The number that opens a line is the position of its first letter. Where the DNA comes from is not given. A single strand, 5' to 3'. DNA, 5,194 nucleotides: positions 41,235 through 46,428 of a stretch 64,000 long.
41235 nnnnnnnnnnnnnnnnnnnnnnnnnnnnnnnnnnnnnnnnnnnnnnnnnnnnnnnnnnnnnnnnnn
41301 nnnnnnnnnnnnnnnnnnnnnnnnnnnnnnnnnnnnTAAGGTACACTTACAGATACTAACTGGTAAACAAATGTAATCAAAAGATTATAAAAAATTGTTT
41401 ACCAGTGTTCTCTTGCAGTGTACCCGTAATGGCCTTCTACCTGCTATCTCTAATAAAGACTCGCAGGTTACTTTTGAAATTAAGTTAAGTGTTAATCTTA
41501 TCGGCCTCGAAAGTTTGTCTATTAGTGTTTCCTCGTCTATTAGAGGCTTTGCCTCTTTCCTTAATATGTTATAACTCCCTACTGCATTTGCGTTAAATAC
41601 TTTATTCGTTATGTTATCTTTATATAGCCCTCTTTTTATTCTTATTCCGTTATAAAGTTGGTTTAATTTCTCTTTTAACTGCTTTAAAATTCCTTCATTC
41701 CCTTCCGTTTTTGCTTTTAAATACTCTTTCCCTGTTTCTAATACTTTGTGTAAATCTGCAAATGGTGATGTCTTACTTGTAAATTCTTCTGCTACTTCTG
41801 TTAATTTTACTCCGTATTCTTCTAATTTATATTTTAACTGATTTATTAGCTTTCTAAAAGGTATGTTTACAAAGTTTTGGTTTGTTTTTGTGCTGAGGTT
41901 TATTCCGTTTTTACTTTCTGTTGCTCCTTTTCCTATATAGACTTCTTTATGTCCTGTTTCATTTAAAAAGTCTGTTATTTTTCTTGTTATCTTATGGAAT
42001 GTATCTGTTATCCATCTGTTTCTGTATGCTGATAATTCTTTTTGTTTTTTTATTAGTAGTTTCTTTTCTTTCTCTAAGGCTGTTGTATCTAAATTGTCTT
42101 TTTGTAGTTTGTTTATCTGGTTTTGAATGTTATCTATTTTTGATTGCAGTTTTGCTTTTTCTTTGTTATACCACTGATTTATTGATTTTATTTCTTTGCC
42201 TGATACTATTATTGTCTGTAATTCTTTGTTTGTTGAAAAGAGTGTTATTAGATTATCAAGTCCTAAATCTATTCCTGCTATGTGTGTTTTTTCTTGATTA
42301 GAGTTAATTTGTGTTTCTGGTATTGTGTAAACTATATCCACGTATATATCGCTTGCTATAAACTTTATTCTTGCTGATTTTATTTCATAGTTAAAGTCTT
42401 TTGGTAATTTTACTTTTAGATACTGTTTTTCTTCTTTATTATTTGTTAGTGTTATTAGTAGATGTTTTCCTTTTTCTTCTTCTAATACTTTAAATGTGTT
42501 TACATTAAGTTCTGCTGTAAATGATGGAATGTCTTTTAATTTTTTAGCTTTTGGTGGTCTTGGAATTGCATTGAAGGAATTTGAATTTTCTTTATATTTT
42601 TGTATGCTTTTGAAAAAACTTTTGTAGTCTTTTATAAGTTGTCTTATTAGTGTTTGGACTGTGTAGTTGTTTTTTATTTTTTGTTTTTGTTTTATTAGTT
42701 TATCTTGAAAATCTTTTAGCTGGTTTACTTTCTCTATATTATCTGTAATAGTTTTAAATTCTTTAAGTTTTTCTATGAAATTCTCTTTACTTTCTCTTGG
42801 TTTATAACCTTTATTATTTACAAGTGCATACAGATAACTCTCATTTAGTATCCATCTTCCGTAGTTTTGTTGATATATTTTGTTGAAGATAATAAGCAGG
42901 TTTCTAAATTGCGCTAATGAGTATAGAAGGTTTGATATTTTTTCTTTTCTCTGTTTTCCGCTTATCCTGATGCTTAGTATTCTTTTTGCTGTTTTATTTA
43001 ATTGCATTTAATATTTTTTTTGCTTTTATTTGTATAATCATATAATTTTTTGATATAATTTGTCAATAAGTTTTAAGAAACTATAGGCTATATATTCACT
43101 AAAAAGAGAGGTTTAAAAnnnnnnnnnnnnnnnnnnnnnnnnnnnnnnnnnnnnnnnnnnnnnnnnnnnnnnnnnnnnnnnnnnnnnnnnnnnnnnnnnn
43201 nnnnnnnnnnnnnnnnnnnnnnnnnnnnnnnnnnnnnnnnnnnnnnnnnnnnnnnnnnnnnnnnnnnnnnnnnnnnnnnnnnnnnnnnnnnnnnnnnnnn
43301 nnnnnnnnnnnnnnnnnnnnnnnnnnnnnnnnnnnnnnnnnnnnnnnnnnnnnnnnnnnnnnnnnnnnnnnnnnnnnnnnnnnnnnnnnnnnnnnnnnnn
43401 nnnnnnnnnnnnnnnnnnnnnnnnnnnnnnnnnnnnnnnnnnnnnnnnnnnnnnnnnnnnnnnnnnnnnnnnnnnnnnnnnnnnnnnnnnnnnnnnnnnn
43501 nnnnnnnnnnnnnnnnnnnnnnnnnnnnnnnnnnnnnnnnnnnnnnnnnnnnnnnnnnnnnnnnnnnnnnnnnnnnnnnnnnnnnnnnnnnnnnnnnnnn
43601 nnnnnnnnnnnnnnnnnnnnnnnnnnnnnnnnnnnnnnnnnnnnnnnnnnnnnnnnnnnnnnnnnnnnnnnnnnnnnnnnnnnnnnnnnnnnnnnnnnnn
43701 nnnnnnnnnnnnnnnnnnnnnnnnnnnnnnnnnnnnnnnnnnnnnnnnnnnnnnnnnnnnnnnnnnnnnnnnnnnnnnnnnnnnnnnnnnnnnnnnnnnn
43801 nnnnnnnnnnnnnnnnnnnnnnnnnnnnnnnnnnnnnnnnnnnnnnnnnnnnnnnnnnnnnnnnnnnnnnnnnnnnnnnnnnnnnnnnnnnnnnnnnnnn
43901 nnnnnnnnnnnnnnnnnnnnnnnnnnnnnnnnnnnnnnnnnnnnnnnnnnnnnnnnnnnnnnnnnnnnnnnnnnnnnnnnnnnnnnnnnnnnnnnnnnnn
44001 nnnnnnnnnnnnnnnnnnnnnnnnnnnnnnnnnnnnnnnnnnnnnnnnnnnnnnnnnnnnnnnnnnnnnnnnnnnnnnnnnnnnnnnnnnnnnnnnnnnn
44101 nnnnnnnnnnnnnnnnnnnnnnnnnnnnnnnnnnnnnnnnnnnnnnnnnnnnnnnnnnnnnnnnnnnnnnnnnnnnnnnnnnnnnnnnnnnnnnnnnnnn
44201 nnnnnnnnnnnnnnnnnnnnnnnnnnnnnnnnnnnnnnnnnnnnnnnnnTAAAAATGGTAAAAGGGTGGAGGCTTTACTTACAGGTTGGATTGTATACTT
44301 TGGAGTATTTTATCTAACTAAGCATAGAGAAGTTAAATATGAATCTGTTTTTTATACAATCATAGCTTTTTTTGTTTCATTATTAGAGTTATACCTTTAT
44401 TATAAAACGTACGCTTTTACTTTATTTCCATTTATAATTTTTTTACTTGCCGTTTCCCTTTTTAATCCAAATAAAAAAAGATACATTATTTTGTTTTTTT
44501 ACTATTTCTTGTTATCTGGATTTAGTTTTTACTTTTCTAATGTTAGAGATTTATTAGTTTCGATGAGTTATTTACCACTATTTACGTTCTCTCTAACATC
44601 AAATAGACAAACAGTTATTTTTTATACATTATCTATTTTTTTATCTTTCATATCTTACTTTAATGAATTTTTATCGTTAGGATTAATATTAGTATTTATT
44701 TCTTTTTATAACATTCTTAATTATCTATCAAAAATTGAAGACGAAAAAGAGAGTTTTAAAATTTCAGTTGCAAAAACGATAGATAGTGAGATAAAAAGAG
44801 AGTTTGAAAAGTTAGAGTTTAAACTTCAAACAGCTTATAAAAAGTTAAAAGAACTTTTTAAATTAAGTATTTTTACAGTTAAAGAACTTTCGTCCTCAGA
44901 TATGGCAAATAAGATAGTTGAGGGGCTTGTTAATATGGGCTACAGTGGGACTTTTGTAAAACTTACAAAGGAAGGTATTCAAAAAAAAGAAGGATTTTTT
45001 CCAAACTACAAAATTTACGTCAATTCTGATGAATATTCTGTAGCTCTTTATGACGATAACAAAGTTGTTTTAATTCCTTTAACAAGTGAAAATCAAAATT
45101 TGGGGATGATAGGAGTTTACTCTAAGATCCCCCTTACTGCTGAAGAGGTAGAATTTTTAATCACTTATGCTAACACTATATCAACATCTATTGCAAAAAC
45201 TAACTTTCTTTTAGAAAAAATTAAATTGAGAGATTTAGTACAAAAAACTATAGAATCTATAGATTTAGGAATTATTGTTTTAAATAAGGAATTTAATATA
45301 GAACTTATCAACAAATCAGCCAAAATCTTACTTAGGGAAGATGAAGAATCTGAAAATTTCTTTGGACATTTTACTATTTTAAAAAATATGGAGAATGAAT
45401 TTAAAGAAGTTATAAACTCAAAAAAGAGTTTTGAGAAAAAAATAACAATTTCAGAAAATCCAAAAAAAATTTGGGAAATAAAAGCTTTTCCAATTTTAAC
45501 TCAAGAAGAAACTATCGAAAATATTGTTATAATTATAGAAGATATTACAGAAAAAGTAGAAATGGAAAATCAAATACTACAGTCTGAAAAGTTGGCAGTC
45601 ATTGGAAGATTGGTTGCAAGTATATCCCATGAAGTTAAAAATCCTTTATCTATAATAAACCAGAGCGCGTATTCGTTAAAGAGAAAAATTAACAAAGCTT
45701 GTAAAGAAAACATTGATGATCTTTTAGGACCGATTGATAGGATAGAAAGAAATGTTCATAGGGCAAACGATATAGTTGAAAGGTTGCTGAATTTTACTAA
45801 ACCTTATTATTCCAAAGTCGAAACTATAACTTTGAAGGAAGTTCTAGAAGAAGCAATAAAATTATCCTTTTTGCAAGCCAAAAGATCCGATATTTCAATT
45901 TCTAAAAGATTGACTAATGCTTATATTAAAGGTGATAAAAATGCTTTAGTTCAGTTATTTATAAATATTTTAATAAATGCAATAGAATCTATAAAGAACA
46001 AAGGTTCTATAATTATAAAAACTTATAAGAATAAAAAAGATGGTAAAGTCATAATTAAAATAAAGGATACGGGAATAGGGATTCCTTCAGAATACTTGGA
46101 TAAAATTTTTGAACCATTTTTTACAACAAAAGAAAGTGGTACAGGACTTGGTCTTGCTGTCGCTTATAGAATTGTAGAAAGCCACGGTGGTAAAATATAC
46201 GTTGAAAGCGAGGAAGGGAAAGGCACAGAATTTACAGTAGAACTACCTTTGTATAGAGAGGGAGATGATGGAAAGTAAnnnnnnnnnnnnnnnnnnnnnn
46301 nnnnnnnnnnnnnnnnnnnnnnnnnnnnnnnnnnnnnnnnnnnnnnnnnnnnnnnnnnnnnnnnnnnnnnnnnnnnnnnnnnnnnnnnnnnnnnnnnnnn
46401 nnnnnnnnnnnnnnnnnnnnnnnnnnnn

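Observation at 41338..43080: tnpB-only IS605/IS1341-like element whose TnpB homologue appears nuclease-dead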

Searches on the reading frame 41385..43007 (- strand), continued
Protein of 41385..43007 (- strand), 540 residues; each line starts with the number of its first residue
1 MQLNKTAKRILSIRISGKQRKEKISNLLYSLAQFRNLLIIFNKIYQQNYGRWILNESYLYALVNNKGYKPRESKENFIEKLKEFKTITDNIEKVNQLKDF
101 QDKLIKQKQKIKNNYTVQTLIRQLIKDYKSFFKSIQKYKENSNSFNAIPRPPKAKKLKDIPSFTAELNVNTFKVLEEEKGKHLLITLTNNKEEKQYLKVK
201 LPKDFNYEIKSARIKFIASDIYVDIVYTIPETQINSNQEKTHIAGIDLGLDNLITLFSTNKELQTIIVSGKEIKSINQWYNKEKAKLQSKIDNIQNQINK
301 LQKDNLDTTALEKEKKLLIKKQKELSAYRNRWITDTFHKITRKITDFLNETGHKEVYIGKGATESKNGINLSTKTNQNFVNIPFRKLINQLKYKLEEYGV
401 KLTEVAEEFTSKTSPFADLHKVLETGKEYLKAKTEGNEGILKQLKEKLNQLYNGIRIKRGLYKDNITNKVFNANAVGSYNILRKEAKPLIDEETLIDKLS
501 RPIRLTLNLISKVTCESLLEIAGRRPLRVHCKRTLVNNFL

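Call 28: find_encoding_contigs(protein=P0011, flank=2000, max_places=2)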
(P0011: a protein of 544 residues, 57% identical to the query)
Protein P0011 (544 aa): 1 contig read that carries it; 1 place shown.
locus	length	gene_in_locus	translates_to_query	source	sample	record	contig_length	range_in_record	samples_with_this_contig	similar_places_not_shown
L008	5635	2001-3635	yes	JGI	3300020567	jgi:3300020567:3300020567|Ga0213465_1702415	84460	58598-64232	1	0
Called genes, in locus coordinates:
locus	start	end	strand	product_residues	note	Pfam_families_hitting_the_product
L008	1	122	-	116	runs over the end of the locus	PF08378:NERD (weak), PF01939:NucS_C (weak), PF02021:UPF0102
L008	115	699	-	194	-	PF01351:RNase_HII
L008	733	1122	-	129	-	PF01245:Ribosomal_L19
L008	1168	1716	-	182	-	PF00702:Hydrolase, PF08645:PNK3P, PF13419:HAD_2, PF13242:Hydrolase_like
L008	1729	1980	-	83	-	-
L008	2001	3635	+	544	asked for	PF01385:OrfB_IS605, PF07282:Cas12f1-like_TNB (weak)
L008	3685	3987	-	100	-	PF01909:NTP_transf_2 (weak), PF18765:Polbeta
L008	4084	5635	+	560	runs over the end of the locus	PF25596:CPSase_L_D1, PF02786:CPSase_L_D2, PF02787:CPSase_L_D3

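Call 29: predict_structure(alignment_id=A1)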
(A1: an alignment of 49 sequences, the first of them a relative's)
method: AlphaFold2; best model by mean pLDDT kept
length: 540 residues; sequences in the alignment: 49
mean_pLDDT: 85.6   pTM: 0.63
mean pLDDT of the five models: 85.6, 85.6, 85.0, 85.0, 84.4
residues with pLDDT >= 90: 321; 70-90: 157; 50-70: 30; < 50: 32
segments of 3 or more residues with pLDDT < 50: 367-378, 524-540
pLDDT, mean of each block of 10 residues (from residue 1): 71 86 92 97 97 94 85 80 94 96 95 93 95 95 90 87 87 89 90 87 87 85 89 67 93 93 92 87 91 96 94 95 87 88 91 92 53 42 87 92 89 91 93 93 95 89 94 94 84 93 84 56 39 28
secondary structure, 60 per line:
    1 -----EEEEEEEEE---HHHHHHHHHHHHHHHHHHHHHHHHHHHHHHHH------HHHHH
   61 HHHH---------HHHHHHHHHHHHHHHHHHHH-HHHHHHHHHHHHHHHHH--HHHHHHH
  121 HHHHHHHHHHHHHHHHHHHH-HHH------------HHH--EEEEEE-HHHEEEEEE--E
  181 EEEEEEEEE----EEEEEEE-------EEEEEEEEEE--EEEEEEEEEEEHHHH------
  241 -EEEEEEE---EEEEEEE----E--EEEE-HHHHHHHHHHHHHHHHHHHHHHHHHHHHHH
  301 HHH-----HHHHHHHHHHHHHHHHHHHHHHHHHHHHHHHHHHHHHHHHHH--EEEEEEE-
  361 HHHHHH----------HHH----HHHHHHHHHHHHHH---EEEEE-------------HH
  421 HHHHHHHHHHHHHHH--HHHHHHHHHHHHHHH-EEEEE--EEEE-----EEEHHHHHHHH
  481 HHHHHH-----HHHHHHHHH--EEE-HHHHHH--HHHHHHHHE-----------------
elements in order: E6-14 H18-49 H56-64 H74-93 H95-111 H114-140 E162-167 E172-177 E180-189 E194-200 E208-217 E220-230 H231-234 E242-248 E252-258 E266-269 H271-303 H309-350 E353-359 H361-366 H384-397 E401-405 H419-435 H438-452 E454-458 E461-464 E470-472 H473-486 H492-500 E503-505 H507-512 H515-522

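Call 36: fold_search(model_id=the predicted structure, library=pdb)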
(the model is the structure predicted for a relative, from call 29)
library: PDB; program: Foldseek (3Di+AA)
matches with E <= 10: 463; with E <= 0.001: 60
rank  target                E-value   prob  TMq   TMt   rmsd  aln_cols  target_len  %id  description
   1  8j12_A                3.2e-13  1.00  0.35  0.42  11.4       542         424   13  Cryo-EM structure of the AsCas12f-sgRNA-target DNA ternary complex (released 2023-09-27)
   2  8dzj_A                1.3e-12  1.00  0.37  0.44  10.3       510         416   13  Cryo-EM structure of Acidibacillus sulfuroxidans Cas12f in complex with sgRNA and target DNA (released 2023-07-12)
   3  8j1j_A                2.3e-12  1.00  0.37  0.44  12.4       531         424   14  Cryo-EM structure of the AsCas12f-YHAM-sgRNAS3-5v7-target DNA (released 2023-09-27)
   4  8j3r_A                4.1e-12  1.00  0.35  0.41  11.2       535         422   14  Cryo-EM structure of the AsCas12f-HKRA-sgRNAS3-5v7-target DNA (released 2023-09-27)
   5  8j3r_B                1.5e-11  1.00  0.30  0.38  15.9       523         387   13  Cryo-EM structure of the AsCas12f-HKRA-sgRNAS3-5v7-target DNA (released 2023-09-27)
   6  7wju_A                3.3e-11  1.00  0.36  0.44  12.5       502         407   15  Cryo-EM structure of the AsCas12f1-sgRNAv1-dsDNA ternary complex (released 2023-01-18)
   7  9n9c_A                3.9e-11  1.00  0.31  0.44  10.6       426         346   15  Cryo-EM structure of the dCas12f-gRNA complex (released 2025-12-24)
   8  8j1j_B                1.0e-10  1.00  0.29  0.38  16.4       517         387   14  Cryo-EM structure of the AsCas12f-YHAM-sgRNAS3-5v7-target DNA (released 2023-09-27)
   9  8hr5_A                1.1e-10  1.00  0.34  0.38  17.5       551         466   15  Cryo-EM structure of the CnCas12f1-sgRNA-DNA complex (released 2023-09-06)
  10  8j12_B                1.7e-10  1.00  0.29  0.38  16.7       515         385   14  Cryo-EM structure of the AsCas12f-sgRNA-target DNA ternary complex (released 2023-09-27)
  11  9nzs_A                2.3e-10  1.00  0.35  0.43  11.3       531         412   12  Cryo-EM structure of OsCas12f-gRNA-DNA ternary complex. State III (released 2026-04-08)
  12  9i8y_A                2.9e-10  1.00  0.36  0.44  11.0       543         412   13  SpCas12Cas12f1 in complex with sgRNA and cognate DNA (released 2025-07-23)
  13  8h1j_A                3.4e-10  1.00  0.38  0.52  10.0       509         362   10  Cryo-EM structure of the TnpB-omegaRNA-target DNA ternary complex (released 2023-04-12)
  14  7c7l_A                1.3e-09  1.00  0.31  0.33  16.3       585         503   14  Cryo-EM structure of the Cas12f1-sgRNA-target DNA complex (released 2020-12-23)
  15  9n9m_A                1.6e-09  1.00  0.33  0.44  11.0       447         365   15  Cryo-EM structure of the dCas12f-gRNA-DNA complex (partial R-Loop) (released 2025-12-24)
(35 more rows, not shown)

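Call 57: find_encoding_contigs(protein=P0080, flank=2500, max_places=6)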
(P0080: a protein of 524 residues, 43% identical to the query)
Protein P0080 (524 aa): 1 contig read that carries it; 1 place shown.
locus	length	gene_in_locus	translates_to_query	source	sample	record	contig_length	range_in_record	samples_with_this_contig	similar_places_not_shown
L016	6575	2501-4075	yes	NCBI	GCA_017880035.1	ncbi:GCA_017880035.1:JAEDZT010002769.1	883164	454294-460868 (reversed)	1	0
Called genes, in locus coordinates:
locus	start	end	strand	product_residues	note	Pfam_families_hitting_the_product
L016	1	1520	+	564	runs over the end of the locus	PF12072:RNase_Y_N, PF00013:KH_1, PF01966:HD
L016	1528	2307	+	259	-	PF00149:Metallophos, PF13277:YmdB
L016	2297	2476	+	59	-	-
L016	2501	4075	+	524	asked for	PF01385:OrfB_IS605, PF07282:Cas12f1-like_TNB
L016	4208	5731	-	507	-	PF01385:OrfB_IS605, PF07282:Cas12f1-like_TNB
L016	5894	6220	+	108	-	-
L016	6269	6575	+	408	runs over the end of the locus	PF22694:CtpB_N-like (weak), PF00595:PDZ, PF13180:PDZ_2, PF17820:PDZ_6, PF03572:Peptidase_S41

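Call 58: find_encoding_contigs(protein=P0024, flank=2500, max_places=4)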
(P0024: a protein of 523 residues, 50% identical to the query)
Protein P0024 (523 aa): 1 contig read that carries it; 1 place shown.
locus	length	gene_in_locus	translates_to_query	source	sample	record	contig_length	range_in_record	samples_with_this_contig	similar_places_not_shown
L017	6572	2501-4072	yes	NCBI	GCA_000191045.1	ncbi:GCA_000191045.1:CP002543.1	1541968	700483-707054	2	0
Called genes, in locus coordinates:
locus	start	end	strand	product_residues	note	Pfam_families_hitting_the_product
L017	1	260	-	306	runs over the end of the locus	PF13565:HTH_32, PF00665:rve, PF13683:rve_3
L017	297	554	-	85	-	PF06050:HGD-D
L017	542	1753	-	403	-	PF06050:HGD-D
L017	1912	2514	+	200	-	PF00376:MerR (weak), PF12728:HTH_17 (weak), PF00239:Resolvase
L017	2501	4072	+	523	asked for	PF01385:OrfB_IS605, PF07282:Cas12f1-like_TNB (weak)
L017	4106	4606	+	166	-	PF00990:GGDEF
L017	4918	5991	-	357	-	PF01527:HTH_Tnp_1 (faint), PF13011:LZ_Tnp_IS481 (weak), PF13384:HTH_23, PF13518:HTH_28, PF13551:HTH_29, PF13565:HTH_32, PF00665:rve, PF13683:rve_3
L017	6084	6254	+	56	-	PF03966:Trm112p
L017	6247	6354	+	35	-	-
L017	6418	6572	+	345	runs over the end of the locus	PF21016:RlmN_N, PF04055:Radical_SAM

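Call 70: search_protein_representatives(alignment_id=A1)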
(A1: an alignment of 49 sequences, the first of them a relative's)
Query: 49 sequences, 514 profile positions. Proteins with E-value up to 0.001 (for the whole library): 4694; up to 1e-10: 2803; up to 1e-30: 971. The best 150 are listed.
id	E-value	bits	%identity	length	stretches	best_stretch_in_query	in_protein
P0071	2.6e-227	772.0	-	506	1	3-508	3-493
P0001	9.1e-210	714.1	-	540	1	2-512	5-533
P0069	6.7e-202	688.1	-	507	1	2-508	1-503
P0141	6.2e-183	625.5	-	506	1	3-511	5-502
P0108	1.7e-174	597.7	-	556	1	4-499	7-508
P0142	6.6e-163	559.4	-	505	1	7-504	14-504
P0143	9.7e-148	509.4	-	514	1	3-501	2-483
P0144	2.5e-136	471.7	-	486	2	1-278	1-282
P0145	6.5e-135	467.1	-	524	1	5-498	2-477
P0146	1.2e-123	429.9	-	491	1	16-497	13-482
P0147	1.2e-113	397.0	-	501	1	21-488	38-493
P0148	3.1e-110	385.7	-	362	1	2-344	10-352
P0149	1.4e-109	383.5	-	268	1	237-506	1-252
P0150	7.5e-101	354.7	-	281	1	211-503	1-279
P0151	5.4e-97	342.0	-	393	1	5-379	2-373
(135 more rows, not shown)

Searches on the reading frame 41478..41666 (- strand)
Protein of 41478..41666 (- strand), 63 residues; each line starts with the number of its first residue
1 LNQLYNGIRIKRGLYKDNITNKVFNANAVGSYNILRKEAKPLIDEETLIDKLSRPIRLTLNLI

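Call 62: find_homologous_proteins(query=window:41478-41666:-, max_evalue=10)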
Query seq(63 aa): no candidate shares three 5-residue words with the query. No homologue found.

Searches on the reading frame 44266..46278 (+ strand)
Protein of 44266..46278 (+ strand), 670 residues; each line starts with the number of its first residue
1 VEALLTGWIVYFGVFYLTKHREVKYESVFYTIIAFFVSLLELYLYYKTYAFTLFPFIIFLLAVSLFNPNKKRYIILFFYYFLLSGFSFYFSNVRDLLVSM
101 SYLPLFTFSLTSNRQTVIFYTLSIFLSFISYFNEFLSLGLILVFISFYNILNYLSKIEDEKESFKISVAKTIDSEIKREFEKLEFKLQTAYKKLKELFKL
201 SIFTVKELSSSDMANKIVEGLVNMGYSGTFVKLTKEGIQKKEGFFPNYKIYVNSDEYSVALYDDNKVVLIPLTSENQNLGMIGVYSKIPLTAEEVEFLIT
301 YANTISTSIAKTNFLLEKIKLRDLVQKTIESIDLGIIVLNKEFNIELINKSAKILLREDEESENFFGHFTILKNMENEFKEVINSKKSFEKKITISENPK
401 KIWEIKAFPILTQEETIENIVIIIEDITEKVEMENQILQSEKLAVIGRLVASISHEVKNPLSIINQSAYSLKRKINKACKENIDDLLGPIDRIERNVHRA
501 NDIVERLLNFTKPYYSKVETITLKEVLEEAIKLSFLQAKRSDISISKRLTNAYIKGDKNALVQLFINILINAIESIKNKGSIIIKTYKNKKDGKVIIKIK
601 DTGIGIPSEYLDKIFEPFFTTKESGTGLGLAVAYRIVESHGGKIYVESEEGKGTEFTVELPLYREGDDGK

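Call 45: search_protein_families(library=pfam, proteins=[window:44266-46278:+], max_evalue=0.001)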
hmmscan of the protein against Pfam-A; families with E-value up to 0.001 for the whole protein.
window:44266-46278:+ (670 aa): 3 families
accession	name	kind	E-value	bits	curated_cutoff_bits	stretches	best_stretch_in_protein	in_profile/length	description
PF02518.31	HATPase_c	-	5.3e-29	101.3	26.4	1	556-663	1-110/111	Histidine kinase-, DNA gyrase B-, and HSP90-like ATPase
PF00512.31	HisKA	-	7.5e-08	32.7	26.9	1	447-512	3-62/66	His Kinase A (phospho-acceptor) domain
PF13492.12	GAF_3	-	0.00025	21.9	27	1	262-310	78-128/129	GAF domain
